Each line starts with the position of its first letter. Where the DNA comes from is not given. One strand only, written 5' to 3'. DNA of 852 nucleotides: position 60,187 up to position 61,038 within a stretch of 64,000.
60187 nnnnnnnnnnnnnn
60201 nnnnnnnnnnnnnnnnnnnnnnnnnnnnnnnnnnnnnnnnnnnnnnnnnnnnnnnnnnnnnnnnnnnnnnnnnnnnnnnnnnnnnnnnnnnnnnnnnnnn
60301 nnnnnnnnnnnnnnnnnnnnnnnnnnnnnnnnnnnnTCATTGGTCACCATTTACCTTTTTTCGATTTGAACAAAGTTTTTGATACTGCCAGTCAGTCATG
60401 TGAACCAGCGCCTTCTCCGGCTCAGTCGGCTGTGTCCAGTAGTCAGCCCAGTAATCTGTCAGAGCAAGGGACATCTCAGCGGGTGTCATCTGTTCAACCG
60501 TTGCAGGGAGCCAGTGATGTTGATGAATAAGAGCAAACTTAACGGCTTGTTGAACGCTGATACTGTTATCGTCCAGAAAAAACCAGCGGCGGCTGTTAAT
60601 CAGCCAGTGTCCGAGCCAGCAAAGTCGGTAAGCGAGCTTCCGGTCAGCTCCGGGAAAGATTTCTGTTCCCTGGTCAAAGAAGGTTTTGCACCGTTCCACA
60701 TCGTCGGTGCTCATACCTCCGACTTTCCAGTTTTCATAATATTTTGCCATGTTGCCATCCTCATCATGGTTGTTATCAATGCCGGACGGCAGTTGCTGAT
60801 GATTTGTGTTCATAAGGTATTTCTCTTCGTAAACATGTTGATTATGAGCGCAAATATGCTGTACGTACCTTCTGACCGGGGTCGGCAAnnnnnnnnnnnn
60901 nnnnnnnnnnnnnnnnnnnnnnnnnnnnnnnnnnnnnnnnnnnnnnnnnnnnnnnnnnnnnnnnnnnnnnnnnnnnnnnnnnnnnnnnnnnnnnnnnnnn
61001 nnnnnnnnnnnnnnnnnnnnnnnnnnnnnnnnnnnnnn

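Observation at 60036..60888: Two overlapping opposite-strand ORFs of similar plausibility between parA and dnaB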

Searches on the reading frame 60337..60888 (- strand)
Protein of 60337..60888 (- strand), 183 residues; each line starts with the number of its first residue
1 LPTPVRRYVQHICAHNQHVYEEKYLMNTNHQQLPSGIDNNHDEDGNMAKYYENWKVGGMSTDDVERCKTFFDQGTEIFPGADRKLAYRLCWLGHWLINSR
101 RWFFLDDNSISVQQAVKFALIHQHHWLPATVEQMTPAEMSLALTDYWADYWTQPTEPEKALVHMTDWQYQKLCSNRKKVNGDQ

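Call 7: search_protein_families(library=pfam, proteins=[window:60337-60888:-], max_evalue=1)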
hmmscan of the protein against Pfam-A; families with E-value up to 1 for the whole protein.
window:60337-60888:- (183 aa): 0 families

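Call 8: search_protein_families(library=ncbifam, proteins=[window:60337-60888:-], max_evalue=1)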
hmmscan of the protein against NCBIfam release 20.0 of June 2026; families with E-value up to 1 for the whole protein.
window:60337-60888:- (183 aa): 1 family
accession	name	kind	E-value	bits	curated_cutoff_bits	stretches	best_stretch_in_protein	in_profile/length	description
NF004851.0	PRK06202.1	equivalog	0.033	13.6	243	1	84-144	171-230/237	hypothetical protein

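Call 13: find_homologous_proteins(query=window:60337-60888:-, max_evalue=0.001)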
Query window:60337-60888:- (183 aa): 3 proteins with E <= 0.001 among 8 candidates.
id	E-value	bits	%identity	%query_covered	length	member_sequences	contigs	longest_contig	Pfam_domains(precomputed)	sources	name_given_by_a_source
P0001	6.6e-107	374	99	86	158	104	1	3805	-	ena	-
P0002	3.2e-68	248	74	83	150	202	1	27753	-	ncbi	-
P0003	1.4e-27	115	52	52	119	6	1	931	-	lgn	-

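Call 25: find_related_loci(query=A2, collection=genome_contigs, flank=4000)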
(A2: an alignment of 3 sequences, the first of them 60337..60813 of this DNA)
Query A2 (158 aa) in genome_contigs; peptide patterns used: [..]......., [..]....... (x = any residue, [..] = any of these).
79 stretches matched a pattern, but none encodes a relative of the query by tblastn (E <= 1e-3).
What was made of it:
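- Tried and rejected: Nothing was confirmed (call 25).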

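Call 27: find_encoding_contigs(protein=P0003, flank=5000, max_places=6)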
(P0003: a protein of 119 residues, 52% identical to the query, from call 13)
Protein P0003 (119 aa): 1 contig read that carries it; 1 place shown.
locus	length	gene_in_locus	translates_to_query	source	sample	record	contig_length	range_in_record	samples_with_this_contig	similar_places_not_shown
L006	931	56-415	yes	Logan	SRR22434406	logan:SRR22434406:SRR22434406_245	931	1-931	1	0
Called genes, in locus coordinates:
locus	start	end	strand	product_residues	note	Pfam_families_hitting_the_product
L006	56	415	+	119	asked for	-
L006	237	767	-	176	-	-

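Call 28: find_encoding_contigs(protein=P0002, flank=5000, max_places=6)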
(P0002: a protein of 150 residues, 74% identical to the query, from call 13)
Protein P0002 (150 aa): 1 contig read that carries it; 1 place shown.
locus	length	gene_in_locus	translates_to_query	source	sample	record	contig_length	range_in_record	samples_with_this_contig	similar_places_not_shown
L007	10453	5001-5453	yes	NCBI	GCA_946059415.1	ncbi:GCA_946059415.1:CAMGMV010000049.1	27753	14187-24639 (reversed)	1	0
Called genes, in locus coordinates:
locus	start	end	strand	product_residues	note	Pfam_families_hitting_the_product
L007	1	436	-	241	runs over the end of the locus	PF10979:DUF2786, PF23771:DUF7168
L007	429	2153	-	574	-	-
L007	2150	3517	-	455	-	PF00772:DnaB, PF03796:DnaB_C, PF13481:AAA_25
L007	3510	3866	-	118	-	-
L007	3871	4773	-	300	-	-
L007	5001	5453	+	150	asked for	-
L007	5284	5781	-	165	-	-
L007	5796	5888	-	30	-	-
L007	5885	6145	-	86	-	-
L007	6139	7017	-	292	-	PF01656:CbiA, PF10609:ParA (weak), PF13614:AAA_31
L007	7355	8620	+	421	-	PF13356:Arm-DNA-bind_3, PF22022:Phage_int_M, PF00589:Phage_integrase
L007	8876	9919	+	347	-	PF14559:TPR_19 (faint), PF12895:ANAPC3 (faint)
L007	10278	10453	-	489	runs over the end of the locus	PF00884:Sulfatase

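Call 51: search_protein_representatives(alignment_id=A4)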
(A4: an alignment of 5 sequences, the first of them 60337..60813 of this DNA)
Query: 5 sequences, 151 profile positions. Proteins with E-value up to 0.001 (for the whole library): 31; up to 1e-10: 10; up to 1e-30: 2. The best 31 are listed.
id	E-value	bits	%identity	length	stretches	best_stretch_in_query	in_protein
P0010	1.2e-49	184.8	-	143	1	1-151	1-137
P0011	1.4e-46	174.9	-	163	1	3-150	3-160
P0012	3.2e-28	115.3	-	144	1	1-132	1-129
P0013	2.0e-24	103.0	-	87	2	76-138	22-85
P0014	4.4e-20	88.9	-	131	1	1-135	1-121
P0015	2.4e-18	83.2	-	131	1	1-135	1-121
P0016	6.1e-18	81.9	-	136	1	32-128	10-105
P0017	9.9e-17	78.0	-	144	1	1-124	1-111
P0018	8.9e-11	58.7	-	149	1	1-123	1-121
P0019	9.3e-11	58.6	-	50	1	1-44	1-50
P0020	2.2e-09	54.2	-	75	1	34-79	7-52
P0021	3.5e-09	53.5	-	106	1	53-118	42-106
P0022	8.6e-08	49.0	-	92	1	26-114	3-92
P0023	9.6e-08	48.8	-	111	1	49-134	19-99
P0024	8.3e-07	45.8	-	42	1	25-70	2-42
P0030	2.1e-05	41.3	-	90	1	44-122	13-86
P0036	4.8e-04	36.8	-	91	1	53-121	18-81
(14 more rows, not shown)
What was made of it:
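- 60337..60813 (-): ORF C: a real protein gene of 158 aa from ATG 60813, all-helical, in an uncharacterised family. The profile search found 31 representatives at E<=1e-3 and 10 at E<=1e-10 (call 51).
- On C family (uncharacterised; overlaps phrog_5286): The profile search returns 31 representatives (call 51).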

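Call 54: search_protein_families(library=pfam, alignment_id=A6, max_evalue=0.01)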
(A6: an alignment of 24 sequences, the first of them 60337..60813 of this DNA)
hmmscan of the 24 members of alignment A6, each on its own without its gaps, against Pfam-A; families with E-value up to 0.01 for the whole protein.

A. member 1, window:60337-60813:- (158 aa): 0 families

B. families by the number of members that match (of 24 scanned): 1 family
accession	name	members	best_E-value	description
PF06528.17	Phage_P2_GpE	1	0.0018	Phage P2 GpE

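Call 55: search_protein_families(library=phrogs, alignment_id=A6, max_evalue=0.01)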
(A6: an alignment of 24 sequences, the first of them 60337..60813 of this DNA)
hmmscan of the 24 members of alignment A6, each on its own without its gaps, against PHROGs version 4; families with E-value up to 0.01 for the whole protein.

A. member 1, window:60337-60813:- (158 aa): 0 families

B. families by the number of members that match (of 24 scanned): 1 family
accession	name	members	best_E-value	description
phrog_5286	-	9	5.8e-09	-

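Call 66: predict_structure(alignment_id=A6)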
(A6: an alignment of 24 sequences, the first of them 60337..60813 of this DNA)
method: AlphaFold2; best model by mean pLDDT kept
length: 158 residues; sequences in the alignment: 24
mean_pLDDT: 79.5   pTM: 0.70
mean pLDDT of the five models: 79.5, 79.2, 78.3, 78.1, 77.9
residues with pLDDT >= 90: 67; 70-90: 38; 50-70: 44; < 50: 9
segments of 3 or more residues with pLDDT < 50: 11-18
pLDDT, mean of each block of 10 residues (from residue 1): 55 47 61 76 90 95 93 78 83 96 98 97 84 66 78 72
secondary structure, 60 per line:
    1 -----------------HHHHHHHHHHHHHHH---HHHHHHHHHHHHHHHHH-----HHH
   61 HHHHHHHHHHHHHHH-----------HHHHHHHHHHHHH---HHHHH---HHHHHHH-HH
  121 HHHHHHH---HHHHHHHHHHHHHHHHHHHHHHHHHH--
elements in order: H18-32 H36-52 H58-75 H87-99 H103-107 H111-117 H119-127 H131-156
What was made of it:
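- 60337..60813 (-): AlphaFold gives pLDDT 79.5 and pTM 0.70 (call 66).
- The AlphaFold model is confident (call 66).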

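Call 72: find_encoding_contigs(protein=P0036, flank=4000, max_places=3)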
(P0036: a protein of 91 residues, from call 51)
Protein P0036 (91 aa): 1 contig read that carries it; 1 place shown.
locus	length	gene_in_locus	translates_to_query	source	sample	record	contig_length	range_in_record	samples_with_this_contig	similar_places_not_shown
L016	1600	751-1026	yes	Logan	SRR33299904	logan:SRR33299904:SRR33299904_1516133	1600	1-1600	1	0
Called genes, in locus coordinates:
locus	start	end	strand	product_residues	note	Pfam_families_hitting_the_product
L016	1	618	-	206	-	?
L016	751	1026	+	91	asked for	-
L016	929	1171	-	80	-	-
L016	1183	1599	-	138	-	?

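Call 73: find_encoding_contigs(protein=P0030, flank=4000, max_places=3)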
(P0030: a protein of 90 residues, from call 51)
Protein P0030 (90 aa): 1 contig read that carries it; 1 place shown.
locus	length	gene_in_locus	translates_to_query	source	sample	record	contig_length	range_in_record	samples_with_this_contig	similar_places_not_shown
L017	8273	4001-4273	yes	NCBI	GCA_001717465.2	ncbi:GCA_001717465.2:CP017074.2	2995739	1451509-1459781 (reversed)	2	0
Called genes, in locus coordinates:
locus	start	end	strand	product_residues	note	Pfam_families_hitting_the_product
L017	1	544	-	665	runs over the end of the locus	PF05876:GpA_ATPase, PF20454:GpA_nuclease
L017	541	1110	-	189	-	-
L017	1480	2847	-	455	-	PF05272:VapE-like_dom, PF19263:DUF5906 (weak)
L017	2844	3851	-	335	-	PF01807:Zn_ribbon_DnaG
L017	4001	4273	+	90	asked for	-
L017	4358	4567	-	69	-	-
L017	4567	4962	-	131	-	-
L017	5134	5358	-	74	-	PF15943:YdaS_toxin, PF14549:P22_Cro (weak), PF13560:HTH_31 (faint), PF01381:HTH_3 (weak)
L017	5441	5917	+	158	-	-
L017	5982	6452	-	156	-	-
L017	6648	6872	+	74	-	-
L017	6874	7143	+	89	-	-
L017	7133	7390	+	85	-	-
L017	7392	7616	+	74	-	-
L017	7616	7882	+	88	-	-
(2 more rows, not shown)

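Call 74: find_encoding_contigs(protein=P0014, flank=4000, max_places=3)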
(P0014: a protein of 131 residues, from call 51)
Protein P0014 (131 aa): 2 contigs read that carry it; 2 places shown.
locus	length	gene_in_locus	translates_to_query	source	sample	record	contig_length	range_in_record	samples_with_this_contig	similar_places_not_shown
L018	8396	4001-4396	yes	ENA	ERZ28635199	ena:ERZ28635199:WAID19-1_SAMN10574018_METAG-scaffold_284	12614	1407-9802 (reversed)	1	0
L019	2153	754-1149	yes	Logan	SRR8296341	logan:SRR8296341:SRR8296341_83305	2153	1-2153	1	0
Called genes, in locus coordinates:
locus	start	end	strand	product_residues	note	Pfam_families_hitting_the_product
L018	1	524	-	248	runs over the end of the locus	PF10979:DUF2786, PF23771:DUF7168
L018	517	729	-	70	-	PF01258:zf-dskA_traR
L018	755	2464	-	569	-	-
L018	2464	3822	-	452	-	PF00772:DnaB, PF03796:DnaB_C, PF13481:AAA_25 (weak)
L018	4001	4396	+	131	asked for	-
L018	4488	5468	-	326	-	PF01656:CbiA, PF10609:ParA (weak), PF13614:AAA_31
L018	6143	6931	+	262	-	PF25851:YafT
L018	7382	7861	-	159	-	PF05638:T6SS_HCP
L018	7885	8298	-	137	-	PF12486:VasL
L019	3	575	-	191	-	?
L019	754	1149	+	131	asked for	-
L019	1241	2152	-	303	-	?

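Call 105: search_solved_structures(query=A6, max_evalue=1)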
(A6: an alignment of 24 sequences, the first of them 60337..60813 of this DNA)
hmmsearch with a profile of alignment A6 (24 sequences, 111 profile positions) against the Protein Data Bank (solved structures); distinct sequences matched with E-value up to 1: 24.
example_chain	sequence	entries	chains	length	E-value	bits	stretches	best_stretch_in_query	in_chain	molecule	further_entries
2ypf_A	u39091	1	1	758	7.1e-12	48.9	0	44-71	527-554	AVRBS3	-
3v6p_A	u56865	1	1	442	3.8e-07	33.6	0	44-70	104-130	dHax3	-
6jw5_A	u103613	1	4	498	6.2e-07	33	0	44-70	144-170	TAL effector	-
6jw0_A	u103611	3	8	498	6.5e-07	32.9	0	44-70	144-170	TAL effector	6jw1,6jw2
4osw_A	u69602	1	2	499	8.1e-07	32.6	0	44-70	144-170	Hax3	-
6jw3_A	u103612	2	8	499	8.3e-07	32.5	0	44-70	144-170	TAL effector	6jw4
4osk_A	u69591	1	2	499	1e-06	32.2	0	44-70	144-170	Hax3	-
6jtq_A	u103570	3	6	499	1e-06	32.2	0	44-70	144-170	TAL effector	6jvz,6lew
4osl_A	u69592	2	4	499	1.1e-06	32.1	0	44-70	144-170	Hax3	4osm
4oss_A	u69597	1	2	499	1.1e-06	32.1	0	44-70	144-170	Hax3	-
4gjp_A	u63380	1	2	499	1.1e-06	32.1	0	44-70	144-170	Hax3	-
4oto_A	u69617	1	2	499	1.3e-06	32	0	44-70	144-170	Hax3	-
4osq_A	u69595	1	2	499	1.3e-06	31.9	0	44-70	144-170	Hax3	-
4osj_A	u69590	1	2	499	1.3e-06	31.9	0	44-70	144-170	Hax3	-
4osr_A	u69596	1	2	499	1.3e-06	31.9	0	44-70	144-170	Hax3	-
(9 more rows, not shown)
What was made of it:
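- On TAL-effector repeats: It sums one 27-residue motif over many TAL repeats (call 105).
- Tried and rejected: Rejected as a summed short motif (call 105).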
